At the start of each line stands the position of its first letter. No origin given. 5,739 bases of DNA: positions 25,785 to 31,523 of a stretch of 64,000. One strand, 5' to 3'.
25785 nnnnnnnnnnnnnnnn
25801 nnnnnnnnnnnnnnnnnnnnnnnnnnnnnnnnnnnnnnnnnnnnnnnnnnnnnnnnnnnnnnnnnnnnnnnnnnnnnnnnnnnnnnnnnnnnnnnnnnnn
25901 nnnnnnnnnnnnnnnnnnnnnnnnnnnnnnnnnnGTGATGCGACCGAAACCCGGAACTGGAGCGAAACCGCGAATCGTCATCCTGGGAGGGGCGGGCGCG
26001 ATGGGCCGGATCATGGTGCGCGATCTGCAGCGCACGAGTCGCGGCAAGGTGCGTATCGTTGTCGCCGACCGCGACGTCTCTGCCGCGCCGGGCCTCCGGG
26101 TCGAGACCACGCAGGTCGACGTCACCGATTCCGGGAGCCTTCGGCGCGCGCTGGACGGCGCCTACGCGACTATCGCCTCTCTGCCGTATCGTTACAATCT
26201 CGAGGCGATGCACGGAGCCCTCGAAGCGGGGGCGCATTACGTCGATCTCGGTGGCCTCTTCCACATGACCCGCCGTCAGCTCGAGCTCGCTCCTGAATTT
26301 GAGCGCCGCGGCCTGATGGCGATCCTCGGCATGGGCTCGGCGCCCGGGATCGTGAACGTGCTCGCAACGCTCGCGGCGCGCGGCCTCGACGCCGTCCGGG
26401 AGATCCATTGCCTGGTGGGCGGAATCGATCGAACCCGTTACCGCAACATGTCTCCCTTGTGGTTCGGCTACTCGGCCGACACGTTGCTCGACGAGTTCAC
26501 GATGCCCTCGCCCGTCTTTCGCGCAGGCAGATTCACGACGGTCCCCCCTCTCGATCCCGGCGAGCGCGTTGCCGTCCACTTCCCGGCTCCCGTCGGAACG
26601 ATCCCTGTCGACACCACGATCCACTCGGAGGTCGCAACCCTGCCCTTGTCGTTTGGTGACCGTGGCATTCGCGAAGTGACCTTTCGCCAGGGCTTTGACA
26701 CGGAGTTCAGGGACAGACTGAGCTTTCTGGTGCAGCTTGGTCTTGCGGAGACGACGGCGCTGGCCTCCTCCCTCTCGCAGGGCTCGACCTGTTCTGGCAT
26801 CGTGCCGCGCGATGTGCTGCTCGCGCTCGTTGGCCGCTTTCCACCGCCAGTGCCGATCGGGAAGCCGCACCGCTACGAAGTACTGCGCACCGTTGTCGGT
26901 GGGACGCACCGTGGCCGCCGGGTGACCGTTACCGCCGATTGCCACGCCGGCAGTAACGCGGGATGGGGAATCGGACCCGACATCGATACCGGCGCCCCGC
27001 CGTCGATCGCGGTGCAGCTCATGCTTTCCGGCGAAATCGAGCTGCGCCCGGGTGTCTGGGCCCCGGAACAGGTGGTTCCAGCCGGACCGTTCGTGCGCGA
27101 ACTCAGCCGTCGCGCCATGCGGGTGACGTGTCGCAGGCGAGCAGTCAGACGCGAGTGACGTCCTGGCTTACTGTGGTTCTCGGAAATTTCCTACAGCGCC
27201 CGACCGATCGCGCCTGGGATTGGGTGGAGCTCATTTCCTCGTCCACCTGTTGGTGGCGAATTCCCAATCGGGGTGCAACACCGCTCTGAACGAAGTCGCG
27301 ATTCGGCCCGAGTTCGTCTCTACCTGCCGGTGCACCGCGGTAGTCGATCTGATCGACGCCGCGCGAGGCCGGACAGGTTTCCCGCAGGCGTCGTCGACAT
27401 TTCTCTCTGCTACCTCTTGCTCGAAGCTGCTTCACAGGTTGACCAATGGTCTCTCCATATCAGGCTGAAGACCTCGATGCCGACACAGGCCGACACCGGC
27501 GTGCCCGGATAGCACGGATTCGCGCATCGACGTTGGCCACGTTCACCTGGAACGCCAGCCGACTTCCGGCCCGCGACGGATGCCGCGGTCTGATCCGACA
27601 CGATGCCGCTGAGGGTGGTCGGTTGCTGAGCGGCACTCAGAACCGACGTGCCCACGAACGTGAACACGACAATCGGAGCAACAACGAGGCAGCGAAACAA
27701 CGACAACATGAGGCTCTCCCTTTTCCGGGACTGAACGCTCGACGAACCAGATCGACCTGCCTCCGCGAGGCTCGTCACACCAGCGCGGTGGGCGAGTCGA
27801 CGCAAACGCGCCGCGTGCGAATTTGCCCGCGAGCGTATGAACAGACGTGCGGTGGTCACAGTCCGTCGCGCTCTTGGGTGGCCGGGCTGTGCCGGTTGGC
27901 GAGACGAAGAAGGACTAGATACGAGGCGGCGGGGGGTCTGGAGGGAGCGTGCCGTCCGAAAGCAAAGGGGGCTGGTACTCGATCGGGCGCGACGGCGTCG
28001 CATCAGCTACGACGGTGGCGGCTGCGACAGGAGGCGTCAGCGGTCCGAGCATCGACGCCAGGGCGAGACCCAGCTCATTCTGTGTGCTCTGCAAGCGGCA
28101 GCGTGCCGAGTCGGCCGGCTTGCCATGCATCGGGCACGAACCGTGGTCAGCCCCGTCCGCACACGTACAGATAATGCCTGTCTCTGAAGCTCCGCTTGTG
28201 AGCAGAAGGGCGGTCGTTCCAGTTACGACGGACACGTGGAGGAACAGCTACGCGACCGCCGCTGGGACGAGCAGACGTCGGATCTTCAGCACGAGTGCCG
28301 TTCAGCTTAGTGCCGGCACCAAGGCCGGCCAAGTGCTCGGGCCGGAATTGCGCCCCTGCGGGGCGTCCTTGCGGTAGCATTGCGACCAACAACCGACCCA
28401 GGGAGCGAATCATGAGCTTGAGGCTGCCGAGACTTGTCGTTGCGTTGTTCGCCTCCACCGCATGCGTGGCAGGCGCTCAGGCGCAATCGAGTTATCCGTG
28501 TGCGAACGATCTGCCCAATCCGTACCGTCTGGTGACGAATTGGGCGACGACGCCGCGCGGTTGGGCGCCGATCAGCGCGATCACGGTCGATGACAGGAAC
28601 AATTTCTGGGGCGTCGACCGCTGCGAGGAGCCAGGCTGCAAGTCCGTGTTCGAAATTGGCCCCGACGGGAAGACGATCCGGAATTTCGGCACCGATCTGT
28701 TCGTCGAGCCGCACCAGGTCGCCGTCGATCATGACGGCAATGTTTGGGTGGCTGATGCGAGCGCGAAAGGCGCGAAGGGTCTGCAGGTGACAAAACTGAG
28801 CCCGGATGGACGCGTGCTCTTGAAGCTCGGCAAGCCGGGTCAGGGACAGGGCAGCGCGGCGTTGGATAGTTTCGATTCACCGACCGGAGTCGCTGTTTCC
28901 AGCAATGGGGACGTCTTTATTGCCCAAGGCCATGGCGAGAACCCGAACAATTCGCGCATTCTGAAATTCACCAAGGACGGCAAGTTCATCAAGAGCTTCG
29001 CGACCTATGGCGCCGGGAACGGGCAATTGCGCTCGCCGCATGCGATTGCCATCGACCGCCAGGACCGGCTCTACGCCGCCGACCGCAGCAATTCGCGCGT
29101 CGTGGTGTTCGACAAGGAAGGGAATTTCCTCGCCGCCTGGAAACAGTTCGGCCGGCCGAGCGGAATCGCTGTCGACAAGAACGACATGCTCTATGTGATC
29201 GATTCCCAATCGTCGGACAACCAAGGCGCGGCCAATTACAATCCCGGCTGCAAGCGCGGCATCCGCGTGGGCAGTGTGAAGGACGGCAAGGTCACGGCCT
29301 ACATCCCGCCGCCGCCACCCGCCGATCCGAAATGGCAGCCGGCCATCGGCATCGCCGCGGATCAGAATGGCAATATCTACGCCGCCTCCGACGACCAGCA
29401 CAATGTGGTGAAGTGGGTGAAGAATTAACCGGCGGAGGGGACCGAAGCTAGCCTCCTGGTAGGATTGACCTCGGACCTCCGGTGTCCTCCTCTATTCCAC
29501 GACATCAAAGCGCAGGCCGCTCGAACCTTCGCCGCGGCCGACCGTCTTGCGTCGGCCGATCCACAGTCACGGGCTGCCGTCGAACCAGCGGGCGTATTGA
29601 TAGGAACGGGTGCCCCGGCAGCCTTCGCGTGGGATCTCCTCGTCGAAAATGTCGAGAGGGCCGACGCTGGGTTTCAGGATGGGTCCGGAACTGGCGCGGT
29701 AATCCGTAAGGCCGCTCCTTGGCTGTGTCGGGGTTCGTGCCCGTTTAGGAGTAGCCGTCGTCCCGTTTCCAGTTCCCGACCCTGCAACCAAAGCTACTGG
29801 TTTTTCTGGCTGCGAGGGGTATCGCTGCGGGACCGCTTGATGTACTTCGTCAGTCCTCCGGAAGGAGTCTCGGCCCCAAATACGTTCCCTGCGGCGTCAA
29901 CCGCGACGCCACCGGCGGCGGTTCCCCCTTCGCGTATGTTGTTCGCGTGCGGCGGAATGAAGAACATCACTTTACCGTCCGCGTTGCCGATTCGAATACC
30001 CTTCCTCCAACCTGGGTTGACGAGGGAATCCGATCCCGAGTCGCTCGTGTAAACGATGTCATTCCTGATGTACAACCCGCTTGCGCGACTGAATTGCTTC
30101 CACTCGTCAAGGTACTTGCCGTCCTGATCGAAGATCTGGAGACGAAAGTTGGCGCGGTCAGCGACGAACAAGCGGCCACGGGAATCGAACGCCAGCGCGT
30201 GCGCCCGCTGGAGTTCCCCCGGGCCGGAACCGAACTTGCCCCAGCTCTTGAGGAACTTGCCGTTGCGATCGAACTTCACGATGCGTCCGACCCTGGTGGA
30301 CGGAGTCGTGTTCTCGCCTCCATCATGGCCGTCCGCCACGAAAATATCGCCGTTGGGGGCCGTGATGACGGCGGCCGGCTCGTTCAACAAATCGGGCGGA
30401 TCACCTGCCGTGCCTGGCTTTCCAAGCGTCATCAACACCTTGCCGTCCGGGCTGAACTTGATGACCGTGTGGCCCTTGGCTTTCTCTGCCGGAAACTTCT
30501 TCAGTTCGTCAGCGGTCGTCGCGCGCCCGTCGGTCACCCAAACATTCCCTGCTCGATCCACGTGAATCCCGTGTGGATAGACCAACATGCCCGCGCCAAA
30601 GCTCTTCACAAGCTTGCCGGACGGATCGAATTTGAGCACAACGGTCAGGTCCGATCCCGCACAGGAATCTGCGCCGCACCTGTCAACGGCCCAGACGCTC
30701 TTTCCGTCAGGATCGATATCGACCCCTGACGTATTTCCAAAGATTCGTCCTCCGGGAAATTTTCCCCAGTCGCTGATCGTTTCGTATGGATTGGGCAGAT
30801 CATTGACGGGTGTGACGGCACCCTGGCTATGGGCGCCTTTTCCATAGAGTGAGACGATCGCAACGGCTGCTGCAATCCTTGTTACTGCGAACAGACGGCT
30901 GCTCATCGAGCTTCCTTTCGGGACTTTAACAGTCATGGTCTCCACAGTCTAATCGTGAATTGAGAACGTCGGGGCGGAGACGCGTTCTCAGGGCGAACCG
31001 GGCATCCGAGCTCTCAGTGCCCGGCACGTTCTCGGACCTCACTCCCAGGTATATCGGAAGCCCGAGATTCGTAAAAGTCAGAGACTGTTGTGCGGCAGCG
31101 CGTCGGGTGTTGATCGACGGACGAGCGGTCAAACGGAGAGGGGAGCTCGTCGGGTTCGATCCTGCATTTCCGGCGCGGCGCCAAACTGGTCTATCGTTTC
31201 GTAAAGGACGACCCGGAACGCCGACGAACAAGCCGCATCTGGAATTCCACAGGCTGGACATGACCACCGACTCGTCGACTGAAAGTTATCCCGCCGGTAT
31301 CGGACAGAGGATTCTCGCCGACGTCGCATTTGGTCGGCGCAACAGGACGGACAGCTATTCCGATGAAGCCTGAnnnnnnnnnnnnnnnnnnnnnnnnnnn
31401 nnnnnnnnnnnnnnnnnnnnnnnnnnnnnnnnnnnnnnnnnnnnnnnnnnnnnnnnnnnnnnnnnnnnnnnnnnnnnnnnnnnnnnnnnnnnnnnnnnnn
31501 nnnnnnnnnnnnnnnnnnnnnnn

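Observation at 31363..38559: Intact seven-gene cluster with an enzyme combination I cannot map to a known pathway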

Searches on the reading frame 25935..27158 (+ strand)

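Call 7: search_protein_families(library=pfam, proteins=[window:25935-27158:+], max_evalue=0.001)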
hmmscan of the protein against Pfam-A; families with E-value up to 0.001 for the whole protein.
window:25935-27158:+ (407 aa): 4 families
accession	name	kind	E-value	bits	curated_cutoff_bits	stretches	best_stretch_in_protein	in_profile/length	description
PF16653.10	Sacchrp_dh_C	-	5.1e-15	56.7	31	1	134-393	1-263/265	Saccharopine dehydrogenase C-terminal domain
PF03435.24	Sacchrp_dh_NADP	-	1.5e-13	51.7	25.1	1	14-130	1-129/129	Saccharopine dehydrogenase NADP binding domain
PF05368.20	NmrA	-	0.00011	22.4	27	1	11-87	2-80/298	NmrA-like family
PF13460.12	NAD_binding_10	-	0.00019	21.8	27.2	1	18-83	1-68/184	NAD(P)H-binding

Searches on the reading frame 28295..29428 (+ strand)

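Call 7: search_protein_families(library=pfam, proteins=[window:28295-29428:+], max_evalue=0.001)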
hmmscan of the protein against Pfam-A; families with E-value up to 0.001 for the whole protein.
window:28295-29428:+ (377 aa): 10 families
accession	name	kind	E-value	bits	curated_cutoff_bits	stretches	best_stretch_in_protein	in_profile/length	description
PF01436.27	NHL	-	1.3e-21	75.9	20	1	245-272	1-28/28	NHL repeat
PF06739.17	SBBP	-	3.4e-08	33.7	20.5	0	352-364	17-29/38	Beta-propeller repeat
PF25021.1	TEN_NHL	-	1.4e-07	31.3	27.1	0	284-305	140-161/357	Teneurin NHL domain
PF08450.18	SGL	-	3e-07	30.7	26.3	0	233-284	174-222/246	SMP-30/Gluconolactonase/LRE-like region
PF22701.2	Mala_s_1-like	-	7e-06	26.4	27.5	0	199-302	45-146/195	Mal s 1 allergenic protein-like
PF07494.17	Reg_prop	-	1.3e-05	25.2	20.4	0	142-153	10-21/24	Two component regulator propeller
PF24684.1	Vgb_lyase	-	1.3e-05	24.7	50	0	95-155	227-283/290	Virginiamycin B lyase family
PF20067.5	SSL_N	-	3.3e-05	24.1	18.9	0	248-264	23-39/46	Strictosidine synthase-like, N-terminal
PF17170.10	DUF5128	-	4.3e-05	23.3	22.9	1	218-283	62-129/321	6-bladed beta-propeller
PF13449.12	Phytase-like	-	0.00037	20.9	27.6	0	191-237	66-106/284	Esterase-like activity of phytase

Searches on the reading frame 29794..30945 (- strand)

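Call 7: search_protein_families(library=pfam, proteins=[window:29794-30945:-], max_evalue=0.001)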
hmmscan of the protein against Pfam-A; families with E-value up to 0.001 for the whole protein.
window:29794-30945:- (383 aa): 4 families
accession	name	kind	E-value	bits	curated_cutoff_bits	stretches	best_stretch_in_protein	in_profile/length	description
PF01436.27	NHL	-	6.5e-13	48.5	20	1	245-272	1-28/28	NHL repeat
PF08450.18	SGL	-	0.00025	21.2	26.3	0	222-283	158-221/246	SMP-30/Gluconolactonase/LRE-like region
PF06739.17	SBBP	-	0.00044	20.6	20.5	0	121-138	12-29/38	Beta-propeller repeat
PF17170.10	DUF5128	-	0.00047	19.9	22.9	0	225-281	69-127/321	6-bladed beta-propeller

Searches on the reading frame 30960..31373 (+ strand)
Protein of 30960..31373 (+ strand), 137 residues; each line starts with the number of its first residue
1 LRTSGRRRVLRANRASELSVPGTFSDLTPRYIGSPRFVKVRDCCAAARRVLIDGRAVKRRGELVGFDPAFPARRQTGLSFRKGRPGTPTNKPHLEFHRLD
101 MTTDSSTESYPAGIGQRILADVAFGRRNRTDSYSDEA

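Call 85: search_protein_families(library=pfam, proteins=[window:30960-31373:+], max_evalue=0.01)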
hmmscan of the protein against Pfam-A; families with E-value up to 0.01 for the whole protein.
window:30960-31373:+ (137 aa): 0 families
